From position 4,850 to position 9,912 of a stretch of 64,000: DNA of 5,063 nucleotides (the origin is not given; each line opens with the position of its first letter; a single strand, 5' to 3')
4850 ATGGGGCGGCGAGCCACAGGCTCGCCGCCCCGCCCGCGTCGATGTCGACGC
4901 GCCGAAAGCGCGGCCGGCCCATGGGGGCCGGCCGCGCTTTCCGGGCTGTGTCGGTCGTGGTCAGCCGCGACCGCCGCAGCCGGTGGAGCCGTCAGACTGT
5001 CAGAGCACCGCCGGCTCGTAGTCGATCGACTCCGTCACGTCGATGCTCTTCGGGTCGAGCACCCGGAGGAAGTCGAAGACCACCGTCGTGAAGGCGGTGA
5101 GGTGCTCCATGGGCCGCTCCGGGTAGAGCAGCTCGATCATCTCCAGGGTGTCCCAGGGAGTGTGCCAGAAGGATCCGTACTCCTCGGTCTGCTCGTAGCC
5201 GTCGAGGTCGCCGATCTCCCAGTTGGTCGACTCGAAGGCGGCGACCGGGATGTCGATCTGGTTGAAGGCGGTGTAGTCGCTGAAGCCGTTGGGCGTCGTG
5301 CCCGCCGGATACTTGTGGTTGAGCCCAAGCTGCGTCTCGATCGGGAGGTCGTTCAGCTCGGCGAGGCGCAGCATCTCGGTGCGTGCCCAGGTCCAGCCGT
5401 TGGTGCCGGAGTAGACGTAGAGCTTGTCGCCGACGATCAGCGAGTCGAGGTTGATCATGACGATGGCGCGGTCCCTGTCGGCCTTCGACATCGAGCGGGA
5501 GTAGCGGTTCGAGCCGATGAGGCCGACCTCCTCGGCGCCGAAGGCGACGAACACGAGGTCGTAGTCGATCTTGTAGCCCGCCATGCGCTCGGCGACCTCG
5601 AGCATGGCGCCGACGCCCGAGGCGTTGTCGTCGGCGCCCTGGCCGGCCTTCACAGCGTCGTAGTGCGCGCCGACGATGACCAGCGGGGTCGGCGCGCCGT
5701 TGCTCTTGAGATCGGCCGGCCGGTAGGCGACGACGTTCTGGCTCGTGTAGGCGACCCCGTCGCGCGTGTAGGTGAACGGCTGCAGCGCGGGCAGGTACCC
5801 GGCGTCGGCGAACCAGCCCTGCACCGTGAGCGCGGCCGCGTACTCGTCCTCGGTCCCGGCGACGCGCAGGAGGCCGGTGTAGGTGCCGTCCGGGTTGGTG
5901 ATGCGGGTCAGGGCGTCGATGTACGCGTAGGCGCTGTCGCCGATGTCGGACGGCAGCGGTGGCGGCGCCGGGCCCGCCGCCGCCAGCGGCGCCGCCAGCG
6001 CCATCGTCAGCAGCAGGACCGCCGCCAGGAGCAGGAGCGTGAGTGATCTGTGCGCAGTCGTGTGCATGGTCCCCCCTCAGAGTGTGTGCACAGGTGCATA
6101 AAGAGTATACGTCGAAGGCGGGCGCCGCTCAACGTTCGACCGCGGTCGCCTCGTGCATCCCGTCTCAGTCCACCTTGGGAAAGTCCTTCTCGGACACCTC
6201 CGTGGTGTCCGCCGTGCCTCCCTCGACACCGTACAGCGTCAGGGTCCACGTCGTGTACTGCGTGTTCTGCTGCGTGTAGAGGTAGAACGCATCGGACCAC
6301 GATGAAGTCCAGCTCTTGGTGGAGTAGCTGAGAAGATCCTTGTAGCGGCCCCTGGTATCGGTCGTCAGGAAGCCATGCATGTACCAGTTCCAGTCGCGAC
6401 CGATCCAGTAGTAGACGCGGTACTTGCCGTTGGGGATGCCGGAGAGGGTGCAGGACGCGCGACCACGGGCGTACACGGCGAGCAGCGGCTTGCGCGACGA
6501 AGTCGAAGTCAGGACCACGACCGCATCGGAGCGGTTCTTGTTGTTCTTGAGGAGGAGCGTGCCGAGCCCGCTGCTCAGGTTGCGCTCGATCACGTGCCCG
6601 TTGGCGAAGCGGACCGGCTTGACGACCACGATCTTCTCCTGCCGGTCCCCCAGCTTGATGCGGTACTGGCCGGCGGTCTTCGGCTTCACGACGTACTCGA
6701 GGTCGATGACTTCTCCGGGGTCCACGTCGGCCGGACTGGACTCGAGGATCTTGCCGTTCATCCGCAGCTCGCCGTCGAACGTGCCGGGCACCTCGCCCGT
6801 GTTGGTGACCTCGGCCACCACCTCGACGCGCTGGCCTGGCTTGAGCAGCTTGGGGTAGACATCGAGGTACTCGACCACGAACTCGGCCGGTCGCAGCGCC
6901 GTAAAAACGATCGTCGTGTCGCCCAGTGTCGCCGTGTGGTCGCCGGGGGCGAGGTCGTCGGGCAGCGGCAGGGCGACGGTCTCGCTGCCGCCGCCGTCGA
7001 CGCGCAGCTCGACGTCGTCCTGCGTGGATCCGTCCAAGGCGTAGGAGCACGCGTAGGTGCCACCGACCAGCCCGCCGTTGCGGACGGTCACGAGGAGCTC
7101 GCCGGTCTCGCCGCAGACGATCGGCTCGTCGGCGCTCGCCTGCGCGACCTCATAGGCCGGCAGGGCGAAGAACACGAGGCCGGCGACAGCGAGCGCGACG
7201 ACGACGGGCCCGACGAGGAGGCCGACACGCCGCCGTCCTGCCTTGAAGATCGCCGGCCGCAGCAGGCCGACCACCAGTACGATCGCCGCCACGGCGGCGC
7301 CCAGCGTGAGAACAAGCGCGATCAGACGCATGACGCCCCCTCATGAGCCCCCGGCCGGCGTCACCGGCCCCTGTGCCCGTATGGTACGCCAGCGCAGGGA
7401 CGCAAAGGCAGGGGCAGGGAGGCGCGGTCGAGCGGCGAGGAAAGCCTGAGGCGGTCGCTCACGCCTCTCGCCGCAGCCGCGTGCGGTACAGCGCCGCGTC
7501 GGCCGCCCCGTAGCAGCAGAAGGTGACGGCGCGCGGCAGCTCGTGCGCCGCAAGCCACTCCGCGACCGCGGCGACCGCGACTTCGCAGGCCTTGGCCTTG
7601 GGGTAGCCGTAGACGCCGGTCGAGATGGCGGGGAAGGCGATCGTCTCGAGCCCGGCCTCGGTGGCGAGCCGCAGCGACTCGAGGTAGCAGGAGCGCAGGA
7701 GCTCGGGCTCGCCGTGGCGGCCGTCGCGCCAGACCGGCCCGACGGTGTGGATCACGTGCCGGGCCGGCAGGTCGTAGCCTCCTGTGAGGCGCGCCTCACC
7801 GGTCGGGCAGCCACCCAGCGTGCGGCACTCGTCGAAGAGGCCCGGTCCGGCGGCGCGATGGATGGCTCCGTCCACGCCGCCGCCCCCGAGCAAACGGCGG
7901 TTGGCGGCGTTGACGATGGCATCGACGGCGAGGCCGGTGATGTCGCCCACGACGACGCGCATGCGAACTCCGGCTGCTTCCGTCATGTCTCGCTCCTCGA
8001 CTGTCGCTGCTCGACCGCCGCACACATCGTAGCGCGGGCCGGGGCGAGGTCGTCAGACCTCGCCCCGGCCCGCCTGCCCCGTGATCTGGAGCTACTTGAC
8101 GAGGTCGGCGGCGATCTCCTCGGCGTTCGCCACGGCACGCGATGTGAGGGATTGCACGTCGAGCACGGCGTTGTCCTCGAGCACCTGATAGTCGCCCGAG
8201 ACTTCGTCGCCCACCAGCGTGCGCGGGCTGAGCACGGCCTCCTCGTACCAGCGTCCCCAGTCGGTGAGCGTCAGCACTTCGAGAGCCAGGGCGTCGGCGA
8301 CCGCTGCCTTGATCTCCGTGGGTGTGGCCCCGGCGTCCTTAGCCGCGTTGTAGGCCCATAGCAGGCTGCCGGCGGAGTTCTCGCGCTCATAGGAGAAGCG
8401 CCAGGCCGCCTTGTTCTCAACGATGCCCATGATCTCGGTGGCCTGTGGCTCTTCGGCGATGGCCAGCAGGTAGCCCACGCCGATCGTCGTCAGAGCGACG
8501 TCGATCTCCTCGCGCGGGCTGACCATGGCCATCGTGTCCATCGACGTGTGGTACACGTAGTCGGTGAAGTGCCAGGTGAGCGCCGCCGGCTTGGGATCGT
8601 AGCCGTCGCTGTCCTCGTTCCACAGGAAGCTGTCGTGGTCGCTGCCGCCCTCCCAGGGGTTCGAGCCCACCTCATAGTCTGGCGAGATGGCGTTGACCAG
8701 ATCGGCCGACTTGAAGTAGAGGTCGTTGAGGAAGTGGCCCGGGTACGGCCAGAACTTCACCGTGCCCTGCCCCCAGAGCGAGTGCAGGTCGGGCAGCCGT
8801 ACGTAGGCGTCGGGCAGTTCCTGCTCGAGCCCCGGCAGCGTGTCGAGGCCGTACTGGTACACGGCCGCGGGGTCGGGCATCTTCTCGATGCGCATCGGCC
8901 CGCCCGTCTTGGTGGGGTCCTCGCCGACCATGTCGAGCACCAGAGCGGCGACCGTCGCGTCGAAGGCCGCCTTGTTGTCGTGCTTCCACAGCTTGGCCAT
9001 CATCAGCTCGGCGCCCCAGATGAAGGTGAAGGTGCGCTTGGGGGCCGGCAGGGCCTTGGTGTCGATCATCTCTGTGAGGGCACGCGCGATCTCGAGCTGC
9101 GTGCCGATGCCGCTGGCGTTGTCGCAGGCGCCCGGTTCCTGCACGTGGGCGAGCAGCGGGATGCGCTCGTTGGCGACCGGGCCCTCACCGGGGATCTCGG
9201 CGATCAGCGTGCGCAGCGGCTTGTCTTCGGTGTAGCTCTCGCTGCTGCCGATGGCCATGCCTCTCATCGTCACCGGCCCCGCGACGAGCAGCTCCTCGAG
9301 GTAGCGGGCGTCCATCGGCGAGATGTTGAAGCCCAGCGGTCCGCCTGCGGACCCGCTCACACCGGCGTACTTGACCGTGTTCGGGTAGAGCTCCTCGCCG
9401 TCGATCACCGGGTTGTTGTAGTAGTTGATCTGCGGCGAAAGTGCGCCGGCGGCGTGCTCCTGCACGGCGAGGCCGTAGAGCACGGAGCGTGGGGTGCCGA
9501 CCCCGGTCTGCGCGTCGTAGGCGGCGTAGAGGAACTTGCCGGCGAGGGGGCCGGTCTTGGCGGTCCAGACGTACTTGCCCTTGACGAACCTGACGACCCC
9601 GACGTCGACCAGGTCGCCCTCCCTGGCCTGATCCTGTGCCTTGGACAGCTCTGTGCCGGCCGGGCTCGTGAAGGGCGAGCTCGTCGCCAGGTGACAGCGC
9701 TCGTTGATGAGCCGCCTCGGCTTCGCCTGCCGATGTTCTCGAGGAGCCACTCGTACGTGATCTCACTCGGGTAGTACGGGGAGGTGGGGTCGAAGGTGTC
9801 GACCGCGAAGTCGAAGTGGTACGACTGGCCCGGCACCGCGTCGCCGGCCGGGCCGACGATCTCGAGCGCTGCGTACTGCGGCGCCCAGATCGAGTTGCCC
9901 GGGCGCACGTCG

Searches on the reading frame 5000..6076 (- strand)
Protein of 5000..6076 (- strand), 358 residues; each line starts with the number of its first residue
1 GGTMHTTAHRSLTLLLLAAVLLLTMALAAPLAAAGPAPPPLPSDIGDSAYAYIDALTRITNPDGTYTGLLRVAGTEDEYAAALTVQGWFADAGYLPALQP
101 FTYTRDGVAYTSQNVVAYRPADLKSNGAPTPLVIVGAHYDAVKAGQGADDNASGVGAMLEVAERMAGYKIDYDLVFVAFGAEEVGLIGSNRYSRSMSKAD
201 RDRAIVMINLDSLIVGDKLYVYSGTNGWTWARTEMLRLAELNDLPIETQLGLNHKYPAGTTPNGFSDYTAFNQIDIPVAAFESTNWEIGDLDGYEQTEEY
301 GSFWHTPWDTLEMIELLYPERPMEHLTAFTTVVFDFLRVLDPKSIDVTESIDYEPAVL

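Call 69: search_protein_families(library=pfam, proteins=[window:5000-6076:-], max_evalue=0.001)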
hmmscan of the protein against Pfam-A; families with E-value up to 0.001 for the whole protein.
window:5000-6076:- (358 aa): 3 families
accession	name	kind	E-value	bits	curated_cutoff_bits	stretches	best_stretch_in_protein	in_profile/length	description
PF04389.22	Peptidase_M28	-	1e-32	113.9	21.3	1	127-315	10-178/193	Peptidase family M28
PF05343.19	Peptidase_M42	-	3.4e-05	23.5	23.2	1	150-196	134-180/292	M42 glutamyl aminopeptidase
PF01546.33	Peptidase_M20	-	0.00012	22.5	24.6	1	137-207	4-95/206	Peptidase family M20/M25/M40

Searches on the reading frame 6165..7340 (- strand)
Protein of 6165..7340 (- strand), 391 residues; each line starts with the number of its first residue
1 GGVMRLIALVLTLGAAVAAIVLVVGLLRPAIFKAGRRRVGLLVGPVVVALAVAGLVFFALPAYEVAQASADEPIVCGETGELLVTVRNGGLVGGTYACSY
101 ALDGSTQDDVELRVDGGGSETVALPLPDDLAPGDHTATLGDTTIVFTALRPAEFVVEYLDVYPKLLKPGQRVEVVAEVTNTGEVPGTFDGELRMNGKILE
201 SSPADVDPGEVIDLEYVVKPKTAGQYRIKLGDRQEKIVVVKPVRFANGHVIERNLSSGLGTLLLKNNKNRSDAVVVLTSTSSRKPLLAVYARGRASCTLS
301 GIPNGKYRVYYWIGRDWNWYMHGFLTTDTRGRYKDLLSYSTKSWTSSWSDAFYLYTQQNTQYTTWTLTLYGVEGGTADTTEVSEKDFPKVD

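Call 69: search_protein_families(library=pfam, proteins=[window:6165-7340:-], max_evalue=0.001)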
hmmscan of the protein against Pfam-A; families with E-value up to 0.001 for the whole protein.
window:6165-7340:- (391 aa): 1 family
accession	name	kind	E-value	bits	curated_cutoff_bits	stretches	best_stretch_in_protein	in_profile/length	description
PF07705.17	CARDB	-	0.00034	21.2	22.7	0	159-230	8-81/101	CARDB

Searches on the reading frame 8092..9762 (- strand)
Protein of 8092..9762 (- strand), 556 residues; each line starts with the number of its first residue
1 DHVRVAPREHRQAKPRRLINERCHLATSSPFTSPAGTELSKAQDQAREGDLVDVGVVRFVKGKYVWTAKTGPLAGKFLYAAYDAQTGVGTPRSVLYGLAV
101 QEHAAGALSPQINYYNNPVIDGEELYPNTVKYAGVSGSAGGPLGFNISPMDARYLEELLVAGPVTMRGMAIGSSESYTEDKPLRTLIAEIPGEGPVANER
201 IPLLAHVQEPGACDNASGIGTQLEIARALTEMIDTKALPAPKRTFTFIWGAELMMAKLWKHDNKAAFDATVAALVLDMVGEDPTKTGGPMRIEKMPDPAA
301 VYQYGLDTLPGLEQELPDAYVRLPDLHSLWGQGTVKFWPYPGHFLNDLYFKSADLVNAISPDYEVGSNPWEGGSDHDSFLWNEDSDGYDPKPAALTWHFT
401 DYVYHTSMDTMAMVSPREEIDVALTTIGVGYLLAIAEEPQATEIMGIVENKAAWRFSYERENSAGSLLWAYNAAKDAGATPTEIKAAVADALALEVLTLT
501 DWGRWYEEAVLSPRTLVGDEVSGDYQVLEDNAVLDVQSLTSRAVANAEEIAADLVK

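Call 69: search_protein_families(library=pfam, proteins=[window:8092-9762:-], max_evalue=0.001)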
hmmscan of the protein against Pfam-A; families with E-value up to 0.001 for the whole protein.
window:8092-9762:- (556 aa): 1 family
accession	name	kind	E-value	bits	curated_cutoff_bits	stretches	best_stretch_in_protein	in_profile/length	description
PF04389.22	Peptidase_M28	-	6.6e-09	36.2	21.3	1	186-283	2-99/193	Peptidase family M28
